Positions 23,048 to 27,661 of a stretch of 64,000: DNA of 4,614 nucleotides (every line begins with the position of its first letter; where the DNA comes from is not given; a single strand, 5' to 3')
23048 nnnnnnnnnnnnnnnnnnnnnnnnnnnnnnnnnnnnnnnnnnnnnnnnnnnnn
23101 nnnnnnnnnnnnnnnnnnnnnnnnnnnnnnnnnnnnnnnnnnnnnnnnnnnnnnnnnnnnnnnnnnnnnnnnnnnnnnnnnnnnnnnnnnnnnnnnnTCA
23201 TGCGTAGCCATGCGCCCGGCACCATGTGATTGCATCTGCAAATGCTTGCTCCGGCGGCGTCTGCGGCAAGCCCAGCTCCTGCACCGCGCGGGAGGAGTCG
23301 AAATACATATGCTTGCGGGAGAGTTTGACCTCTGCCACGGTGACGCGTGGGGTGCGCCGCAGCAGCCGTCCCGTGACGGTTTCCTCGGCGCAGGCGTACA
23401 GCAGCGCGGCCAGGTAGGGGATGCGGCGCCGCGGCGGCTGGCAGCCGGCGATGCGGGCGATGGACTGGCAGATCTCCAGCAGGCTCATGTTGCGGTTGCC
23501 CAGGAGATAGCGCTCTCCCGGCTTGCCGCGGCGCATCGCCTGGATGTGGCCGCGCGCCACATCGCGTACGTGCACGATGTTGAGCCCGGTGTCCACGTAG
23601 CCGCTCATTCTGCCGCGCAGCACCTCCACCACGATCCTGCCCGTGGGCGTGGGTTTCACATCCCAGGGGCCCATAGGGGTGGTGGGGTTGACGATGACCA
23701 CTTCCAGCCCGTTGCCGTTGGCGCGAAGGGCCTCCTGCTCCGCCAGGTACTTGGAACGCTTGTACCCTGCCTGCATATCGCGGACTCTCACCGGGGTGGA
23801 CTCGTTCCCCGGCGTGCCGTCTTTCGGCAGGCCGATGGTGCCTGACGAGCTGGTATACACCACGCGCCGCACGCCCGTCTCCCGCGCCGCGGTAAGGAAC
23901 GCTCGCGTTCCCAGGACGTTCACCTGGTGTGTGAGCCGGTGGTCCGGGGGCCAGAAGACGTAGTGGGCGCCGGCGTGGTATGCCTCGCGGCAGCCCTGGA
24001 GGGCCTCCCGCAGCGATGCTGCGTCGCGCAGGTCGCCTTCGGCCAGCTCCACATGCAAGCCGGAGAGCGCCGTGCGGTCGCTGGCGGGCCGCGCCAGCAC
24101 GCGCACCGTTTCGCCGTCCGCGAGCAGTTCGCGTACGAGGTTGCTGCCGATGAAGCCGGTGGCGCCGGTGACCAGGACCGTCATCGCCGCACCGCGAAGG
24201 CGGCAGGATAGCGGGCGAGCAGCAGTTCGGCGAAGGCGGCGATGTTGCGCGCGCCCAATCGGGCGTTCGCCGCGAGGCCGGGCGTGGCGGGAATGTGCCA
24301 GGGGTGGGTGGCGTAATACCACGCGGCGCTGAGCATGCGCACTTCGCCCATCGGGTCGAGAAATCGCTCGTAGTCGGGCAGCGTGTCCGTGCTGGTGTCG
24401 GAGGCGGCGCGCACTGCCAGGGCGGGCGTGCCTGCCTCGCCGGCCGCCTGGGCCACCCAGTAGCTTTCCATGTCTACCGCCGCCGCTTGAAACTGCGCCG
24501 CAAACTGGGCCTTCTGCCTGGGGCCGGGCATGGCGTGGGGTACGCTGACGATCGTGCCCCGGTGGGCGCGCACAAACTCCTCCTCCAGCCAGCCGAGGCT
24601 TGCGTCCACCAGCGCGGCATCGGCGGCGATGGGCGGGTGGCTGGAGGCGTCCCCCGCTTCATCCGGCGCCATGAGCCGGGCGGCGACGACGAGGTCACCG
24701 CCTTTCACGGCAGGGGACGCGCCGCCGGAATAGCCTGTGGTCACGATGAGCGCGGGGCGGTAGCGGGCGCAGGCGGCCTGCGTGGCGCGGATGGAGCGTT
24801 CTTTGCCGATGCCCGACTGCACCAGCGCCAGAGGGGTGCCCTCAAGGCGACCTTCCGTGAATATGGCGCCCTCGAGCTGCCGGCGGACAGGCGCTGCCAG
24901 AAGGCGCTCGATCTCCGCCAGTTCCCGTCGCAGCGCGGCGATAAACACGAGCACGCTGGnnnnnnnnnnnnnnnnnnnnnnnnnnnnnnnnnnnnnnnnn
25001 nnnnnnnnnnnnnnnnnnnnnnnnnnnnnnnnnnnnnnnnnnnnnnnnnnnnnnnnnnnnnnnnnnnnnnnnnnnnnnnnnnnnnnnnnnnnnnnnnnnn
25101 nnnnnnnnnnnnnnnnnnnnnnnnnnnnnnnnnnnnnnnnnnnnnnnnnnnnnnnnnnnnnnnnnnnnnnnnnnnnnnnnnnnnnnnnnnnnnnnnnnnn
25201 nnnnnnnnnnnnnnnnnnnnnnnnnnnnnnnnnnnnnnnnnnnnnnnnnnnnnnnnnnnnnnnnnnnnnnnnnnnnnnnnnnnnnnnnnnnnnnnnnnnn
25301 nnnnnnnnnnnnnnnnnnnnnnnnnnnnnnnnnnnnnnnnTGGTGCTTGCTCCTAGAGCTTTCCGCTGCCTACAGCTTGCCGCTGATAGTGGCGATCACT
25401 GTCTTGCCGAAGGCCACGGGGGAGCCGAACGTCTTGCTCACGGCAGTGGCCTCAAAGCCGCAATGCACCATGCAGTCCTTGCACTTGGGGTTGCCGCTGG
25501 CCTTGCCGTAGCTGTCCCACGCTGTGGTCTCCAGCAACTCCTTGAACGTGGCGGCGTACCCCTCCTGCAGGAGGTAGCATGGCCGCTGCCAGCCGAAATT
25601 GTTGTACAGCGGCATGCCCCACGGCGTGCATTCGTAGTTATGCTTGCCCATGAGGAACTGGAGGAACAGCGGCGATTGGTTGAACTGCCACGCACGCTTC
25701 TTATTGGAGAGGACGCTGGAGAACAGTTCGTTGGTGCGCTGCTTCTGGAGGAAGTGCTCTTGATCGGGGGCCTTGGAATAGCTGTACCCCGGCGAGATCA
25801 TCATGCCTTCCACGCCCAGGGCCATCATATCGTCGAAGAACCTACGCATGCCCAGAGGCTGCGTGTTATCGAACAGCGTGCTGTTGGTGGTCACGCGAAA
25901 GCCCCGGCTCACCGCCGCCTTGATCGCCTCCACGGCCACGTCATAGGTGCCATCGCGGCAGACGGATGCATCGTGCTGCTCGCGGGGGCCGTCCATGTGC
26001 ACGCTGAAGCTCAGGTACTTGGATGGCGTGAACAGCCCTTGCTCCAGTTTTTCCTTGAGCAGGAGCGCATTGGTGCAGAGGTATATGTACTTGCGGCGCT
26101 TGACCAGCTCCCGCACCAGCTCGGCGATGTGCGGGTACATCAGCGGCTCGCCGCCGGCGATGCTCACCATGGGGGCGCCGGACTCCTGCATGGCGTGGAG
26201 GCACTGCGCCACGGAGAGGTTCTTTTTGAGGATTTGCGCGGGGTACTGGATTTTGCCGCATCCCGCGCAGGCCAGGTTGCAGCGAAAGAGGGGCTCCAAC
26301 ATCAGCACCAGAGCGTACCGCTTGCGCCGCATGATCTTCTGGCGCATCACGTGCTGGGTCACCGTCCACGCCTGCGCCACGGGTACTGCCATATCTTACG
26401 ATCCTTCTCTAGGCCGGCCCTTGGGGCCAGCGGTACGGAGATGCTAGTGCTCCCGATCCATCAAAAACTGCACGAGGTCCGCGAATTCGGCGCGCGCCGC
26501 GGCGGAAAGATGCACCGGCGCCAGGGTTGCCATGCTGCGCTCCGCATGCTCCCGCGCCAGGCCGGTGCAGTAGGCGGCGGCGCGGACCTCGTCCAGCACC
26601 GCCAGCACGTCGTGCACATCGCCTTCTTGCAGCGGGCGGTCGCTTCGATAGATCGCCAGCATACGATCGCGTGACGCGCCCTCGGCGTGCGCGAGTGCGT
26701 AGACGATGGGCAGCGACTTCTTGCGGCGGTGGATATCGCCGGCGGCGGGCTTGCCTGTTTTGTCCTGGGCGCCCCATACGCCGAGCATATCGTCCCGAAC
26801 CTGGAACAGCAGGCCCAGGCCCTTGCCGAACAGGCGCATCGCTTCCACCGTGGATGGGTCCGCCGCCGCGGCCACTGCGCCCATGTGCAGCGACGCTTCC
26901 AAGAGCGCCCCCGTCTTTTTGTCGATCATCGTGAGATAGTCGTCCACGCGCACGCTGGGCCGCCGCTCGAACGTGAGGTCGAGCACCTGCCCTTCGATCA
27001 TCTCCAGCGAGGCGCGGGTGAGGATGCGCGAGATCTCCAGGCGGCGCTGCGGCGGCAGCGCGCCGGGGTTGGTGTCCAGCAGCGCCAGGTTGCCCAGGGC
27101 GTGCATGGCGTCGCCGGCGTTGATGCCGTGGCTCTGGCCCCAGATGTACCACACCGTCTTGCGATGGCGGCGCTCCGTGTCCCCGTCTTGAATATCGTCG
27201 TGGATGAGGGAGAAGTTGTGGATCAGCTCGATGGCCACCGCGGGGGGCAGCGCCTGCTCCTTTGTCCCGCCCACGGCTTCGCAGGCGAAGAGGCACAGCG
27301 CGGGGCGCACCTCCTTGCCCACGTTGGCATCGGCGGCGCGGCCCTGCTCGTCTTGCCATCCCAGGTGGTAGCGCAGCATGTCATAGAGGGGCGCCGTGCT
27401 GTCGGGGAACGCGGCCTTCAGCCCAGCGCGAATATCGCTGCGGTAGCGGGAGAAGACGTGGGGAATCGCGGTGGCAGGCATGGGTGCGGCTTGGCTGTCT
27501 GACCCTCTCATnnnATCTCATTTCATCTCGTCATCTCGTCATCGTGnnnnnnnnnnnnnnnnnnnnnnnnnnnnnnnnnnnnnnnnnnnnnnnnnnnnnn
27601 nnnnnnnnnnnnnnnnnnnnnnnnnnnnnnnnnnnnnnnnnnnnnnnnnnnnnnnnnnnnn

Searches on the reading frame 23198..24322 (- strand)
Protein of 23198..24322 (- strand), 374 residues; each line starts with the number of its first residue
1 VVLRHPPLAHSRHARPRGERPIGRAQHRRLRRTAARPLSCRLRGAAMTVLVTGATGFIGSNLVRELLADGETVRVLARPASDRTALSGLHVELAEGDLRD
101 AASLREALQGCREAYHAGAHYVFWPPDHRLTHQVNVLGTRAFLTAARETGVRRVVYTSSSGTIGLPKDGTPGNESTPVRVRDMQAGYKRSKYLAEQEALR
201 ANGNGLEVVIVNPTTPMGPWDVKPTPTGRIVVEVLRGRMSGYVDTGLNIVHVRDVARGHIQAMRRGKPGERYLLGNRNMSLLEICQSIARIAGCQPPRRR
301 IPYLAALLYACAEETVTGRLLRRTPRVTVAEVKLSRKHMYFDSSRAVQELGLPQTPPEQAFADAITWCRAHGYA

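Call 4: search_protein_families(library=pfam, proteins=[window:23198-24322:-])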
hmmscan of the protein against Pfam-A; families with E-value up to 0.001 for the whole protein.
window:23198-24322:- (374 aa): 9 families
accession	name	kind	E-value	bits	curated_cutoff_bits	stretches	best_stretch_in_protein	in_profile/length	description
PF01370.27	Epimerase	-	1.4e-36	126.6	20.9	1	49-275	1-240/240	NAD dependent epimerase/dehydratase family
PF01073.25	3Beta_HSD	-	4e-26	92.1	22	1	50-264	1-230/280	3-beta hydroxysteroid dehydrogenase/isomerase family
PF13460.12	NAD_binding_10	-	1.9e-18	67.4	27.2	1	53-215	1-145/184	NAD(P)H-binding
PF16363.11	GDP_Man_Dehyd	-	7e-18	65.6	27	1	50-287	1-261/332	GDP-mannose 4,6 dehydratase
PF07993.18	NAD_binding_4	-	5.3e-17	62.2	20.1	2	108-218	86-209/258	Male sterility protein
PF05368.20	NmrA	-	3.9e-13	50.1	27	1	48-158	4-106/298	NmrA-like family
PF02719.21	Polysacc_synt_2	-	1.6e-07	31.2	20.2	1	49-159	1-128/293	Polysaccharide biosynthesis protein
PF04321.23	RmlD_sub_bind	-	5.2e-06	26.2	27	1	47-160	1-102/287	RmlD substrate binding domain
PF00106.31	adh_short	-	0.00018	21.5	26.6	1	48-115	2-75/195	short chain dehydrogenase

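Call 5: search_protein_families(library=ncbifam, proteins=[window:23198-24322:-])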
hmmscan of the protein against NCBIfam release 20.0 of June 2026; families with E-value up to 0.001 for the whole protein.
window:23198-24322:- (374 aa): 34 families (the best 25 are shown)
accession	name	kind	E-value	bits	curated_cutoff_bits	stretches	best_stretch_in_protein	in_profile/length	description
TIGR03466.1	HpnA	hypoth_equivalog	8.6e-130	432.4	367.65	1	47-373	1-326/327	hopanoid-associated sugar epimerase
NF052578.1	StrlDmthSdmBMthl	equivalog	7.7e-82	275.7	600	1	47-373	1-327/328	sterol demethylase protein SdmB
NF042422.1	oxyalk_red_OleD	equivalog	7.1e-34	117.6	580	1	47-351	1-310/329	2-alkyl-3-oxoalkanoate reductase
NF042423.1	oxyalk_red_Shew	equivalog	3.2e-30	105.3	580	1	45-351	7-317/331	2-alkyl-3-oxoalkanoate reductase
TIGR04180.1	EDH_00030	hypoth_equivalog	2e-19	69.7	475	1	49-291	1-255/297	NAD-dependent 4,6-dehydratase LegB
TIGR01746.1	Thioester-redct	subfamily_domain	2.3e-18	66.6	213.35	2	115-217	93-196/371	thioester reductase domain-containing protein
TIGR01179.1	galE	equivalog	1.7e-15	56.7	262.3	1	49-196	2-154/332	UDP-glucose 4-epimerase GalE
NF058621.1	DiazavRedAvaA7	equivalog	4e-14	53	400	1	47-266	1-222/304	3-diazoavenalumate denitrifying reductase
NF004520.0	PRK05865.1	equivalog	2.2e-13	49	1509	1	47-263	1-171/854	sugar epimerase family protein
NF007956.0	PRK10675.1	subfamily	9.4e-12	44.7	394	1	47-196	1-158/338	UDP-glucose 4-epimerase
TIGR01181.1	dTDP_gluc_dehyt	equivalog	4.3e-11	42.5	365.1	1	49-294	2-263/321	dTDP-glucose 4,6-dehydratase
NF043036.1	ErythonDh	equivalog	5e-09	35.8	325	1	47-163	1-129/321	D-erythronate dehydrogenase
NF041293.1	G6PDh_Azf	equivalog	6.5e-09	35.6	400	1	48-164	4-120/252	NAD-dependent glucose-6-phosphate dehydrogenase Azf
NF005539.0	PRK07201.1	equivalog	4.5e-08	32.3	549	1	47-196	1-159/657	SDR family oxidoreductase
TIGR02197.1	heptose_epim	equivalog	1.3e-07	31.1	274.6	1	49-175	1-130/316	ADP-glyceromanno-heptose 6-epimerase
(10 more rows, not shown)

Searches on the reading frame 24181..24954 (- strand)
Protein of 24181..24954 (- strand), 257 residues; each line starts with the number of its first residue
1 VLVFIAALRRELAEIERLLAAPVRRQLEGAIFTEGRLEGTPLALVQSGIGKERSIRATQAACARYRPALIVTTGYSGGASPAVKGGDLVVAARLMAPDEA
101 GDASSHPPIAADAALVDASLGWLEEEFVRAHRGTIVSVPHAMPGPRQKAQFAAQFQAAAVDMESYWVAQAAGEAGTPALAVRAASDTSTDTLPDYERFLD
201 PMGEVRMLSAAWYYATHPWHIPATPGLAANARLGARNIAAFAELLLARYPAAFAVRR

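Call 4: search_protein_families(library=pfam, proteins=[window:24181-24954:-])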
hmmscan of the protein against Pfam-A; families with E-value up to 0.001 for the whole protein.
window:24181-24954:- (257 aa): 1 family
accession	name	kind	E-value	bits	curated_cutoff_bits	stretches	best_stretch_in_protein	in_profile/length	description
PF01048.26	PNP_UDP_1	-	4e-30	105.4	25.1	1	3-197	3-212/233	Phosphorylase superfamily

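Call 5: search_protein_families(library=ncbifam, proteins=[window:24181-24954:-])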
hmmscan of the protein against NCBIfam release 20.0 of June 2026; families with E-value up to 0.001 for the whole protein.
window:24181-24954:- (257 aa): 10 families
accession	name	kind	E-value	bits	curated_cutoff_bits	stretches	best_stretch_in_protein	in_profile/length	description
NF004079.0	PRK05584.1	equivalog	5.7e-27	94.7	169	1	4-200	5-213/232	5'-methylthioadenosine/adenosylhomocysteine nucleosidase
TIGR03468.1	HpnG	hypoth_equivalog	1.5e-25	90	187.1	1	39-234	18-205/212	hopanoid-associated phosphorylase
NF005476.0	PRK07077.1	equivalog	2e-17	63.3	215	1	54-243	41-229/243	phosphorylase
TIGR01704.1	MTA_SAH-Nsdase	equivalog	2.4e-17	63.2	73.8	1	22-189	22-200/229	5'-methylthioadenosine/S-adenosylhomocysteine nucleosidase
TIGR03664.1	fut_nucase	equivalog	8.8e-16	58.3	124.7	2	107-186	122-201/228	futalosine hydrolase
NF006087.0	PRK08236.1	equivalog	5.8e-09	36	213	1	42-186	30-188/219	futalosine hydrolase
NF011286.0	PRK14697.1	equivalog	8.8e-09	35.3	260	1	24-191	26-200/233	bifunctional 5'-methylthioadenosine/S-adenosylhomocysteine nucleosidase/phosphatase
NF005213.0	PRK06698.1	equivalog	1.7e-07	30.4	768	1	22-190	24-199/459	bifunctional 5'-methylthioadenosine/S-adenosylhomocysteine nucleosidase/phosphatase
NF005221.0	PRK06714.1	equivalog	2.9e-06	27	218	1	45-191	47-201/236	S-adenosylhomocysteine nucleosidase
NF004489.0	PRK05819.1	subfamily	1.4e-05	24.5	230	1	35-187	51-206/236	DeoD-type purine-nucleoside phosphorylase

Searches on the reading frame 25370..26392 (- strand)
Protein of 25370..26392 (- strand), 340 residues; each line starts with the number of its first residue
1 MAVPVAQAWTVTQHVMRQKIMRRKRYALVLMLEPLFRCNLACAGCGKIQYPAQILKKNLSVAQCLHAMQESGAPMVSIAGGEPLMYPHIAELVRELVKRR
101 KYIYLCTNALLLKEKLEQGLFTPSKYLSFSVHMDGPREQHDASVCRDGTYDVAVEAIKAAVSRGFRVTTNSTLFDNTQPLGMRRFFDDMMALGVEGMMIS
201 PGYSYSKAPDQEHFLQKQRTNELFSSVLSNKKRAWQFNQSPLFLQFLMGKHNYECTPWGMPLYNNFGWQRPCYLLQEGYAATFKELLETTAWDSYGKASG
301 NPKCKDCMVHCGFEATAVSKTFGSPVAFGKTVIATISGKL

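Call 54: search_protein_families(library=ncbifam, proteins=[window:25370-26392:-], max_evalue=1e-10)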
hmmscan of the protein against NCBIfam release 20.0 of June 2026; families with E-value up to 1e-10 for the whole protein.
window:25370-26392:- (340 aa): 7 families
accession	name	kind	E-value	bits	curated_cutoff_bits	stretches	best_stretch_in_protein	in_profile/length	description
TIGR03470.1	HpnH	equivalog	1.5e-157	523.6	225.05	1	1-319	1-317/318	adenosyl-hopene transferase HpnH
TIGR03961.1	rSAM_PTO1314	hypoth_equivalog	1.3e-18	67.4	306.05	1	23-318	18-309/332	PTO1314 family radical SAM protein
NF049973.1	radical_Rv1681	equivalog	2.2e-15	56.4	380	1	24-188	68-236/326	Rv1681 family radical SAM protein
TIGR04051.1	rSAM_NirJ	equivalog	1.9e-13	50.2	515.45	1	35-178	9-153/354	heme d1 biosynthesis radical SAM protein NirJ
TIGR04133.1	rSAM_w_lipo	hypoth_equivalog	2.5e-12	46.4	425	1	19-227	16-228/350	TIGR04133 family radical SAM/SPASM protein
TIGR04053.2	TIGR04053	equivalog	6.6e-11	42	395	1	29-177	9-162/366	TIGR04053 family radical SAM/SPASM domain-containing protein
TIGR03962.1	mycofact_rSAM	equivalog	9.3e-11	41.5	265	0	28-169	12-154/339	mycofactocin radical SAM maturase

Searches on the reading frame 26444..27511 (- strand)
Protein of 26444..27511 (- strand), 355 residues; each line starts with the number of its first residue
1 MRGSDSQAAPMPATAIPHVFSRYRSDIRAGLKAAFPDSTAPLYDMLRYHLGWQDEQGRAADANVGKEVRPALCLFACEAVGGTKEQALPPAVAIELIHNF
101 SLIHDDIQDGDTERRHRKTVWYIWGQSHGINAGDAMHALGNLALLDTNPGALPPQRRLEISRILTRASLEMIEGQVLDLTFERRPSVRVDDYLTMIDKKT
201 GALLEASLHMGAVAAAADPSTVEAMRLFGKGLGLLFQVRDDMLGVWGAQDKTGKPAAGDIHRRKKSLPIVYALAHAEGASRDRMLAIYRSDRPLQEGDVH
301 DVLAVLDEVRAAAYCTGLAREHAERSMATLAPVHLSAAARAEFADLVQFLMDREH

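Call 54: search_protein_families(library=ncbifam, proteins=[window:26444-27511:-], max_evalue=1e-10)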
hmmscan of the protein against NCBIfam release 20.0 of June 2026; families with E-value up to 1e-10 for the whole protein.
window:26444-27511:- (355 aa): 16 families
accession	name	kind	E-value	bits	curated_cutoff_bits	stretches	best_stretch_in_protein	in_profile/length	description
NF041169.1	f2_encap_cargo4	exception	1.4e-99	333.5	450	1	18-355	3-334/334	family 2 encapsulin nanocompartment cargo protein polyprenyl transferase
NF045549.1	GGPPsyn_IdsB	equivalog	2.8e-74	250.2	475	1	10-354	10-345/346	geranylgeranyl diphosphate synthase IdsB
NF040698.1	IdsA_Meth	equivalog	9.8e-70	235.3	468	1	65-355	42-328/328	short chain isoprenyl diphosphate synthase IdsA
NF041003.1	GGPP_syn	equivalog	6.1e-53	180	500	1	64-353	39-324/326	geranylgeranyl diphosphate synthase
NF045485.1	FPPsyn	subfamily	2.7e-47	161.3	275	1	64-282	36-257/288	farnesyl diphosphate synthase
NF045685.1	GGPPSynCrtE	equivalog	5.9e-42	143.7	460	1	64-277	41-257/293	geranylgeranyl diphosphate synthase CrtE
NF040789.2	gerfarn_diphsyn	equivalog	3.4e-35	121.8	560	1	86-354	83-344/345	geranylfarnesyl diphosphate synthase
TIGR02749.1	prenyl_cyano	equivalog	3.5e-34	118.3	383.2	1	64-353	43-320/322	solanesyl diphosphate synthase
TIGR02748.1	GerC3_HepT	equivalog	3.7e-32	111.7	456.55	1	65-353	43-317/319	heptaprenyl diphosphate synthase component II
NF042416.1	GFPPS_Mycobact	equivalog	1.7e-29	102.9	600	1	64-353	41-348/350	bifunctional (2E,6E)-farnesyl/geranyl diphosphate synthase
NF045628.1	HxpDPsynlarge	equivalog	8.9e-29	100.5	500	1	64-335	34-292/311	hexaprenyl-diphosphate synthase large subunit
NF007877.0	PRK10581.1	equivalog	3.4e-28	98.7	321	1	65-286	44-269/299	(2E,6E)-farnesyl diphosphate synthase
NF008140.0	PRK10888.1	equivalog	5.5e-26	91.6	412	1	64-333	43-302/323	octaprenyl diphosphate synthase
NF042417.1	NPPPS_Mycobact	equivalog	6.3e-25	87.9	600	1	65-353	56-333/335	nonaprenyl/(2E,6E)-farnesyl/geranylgeranyl diphosphat synthase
NF040627.1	GFPS_Meth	equivalog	3.3e-24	85.8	600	1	64-245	39-210/285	geranylfarnesyl diphosphate synthase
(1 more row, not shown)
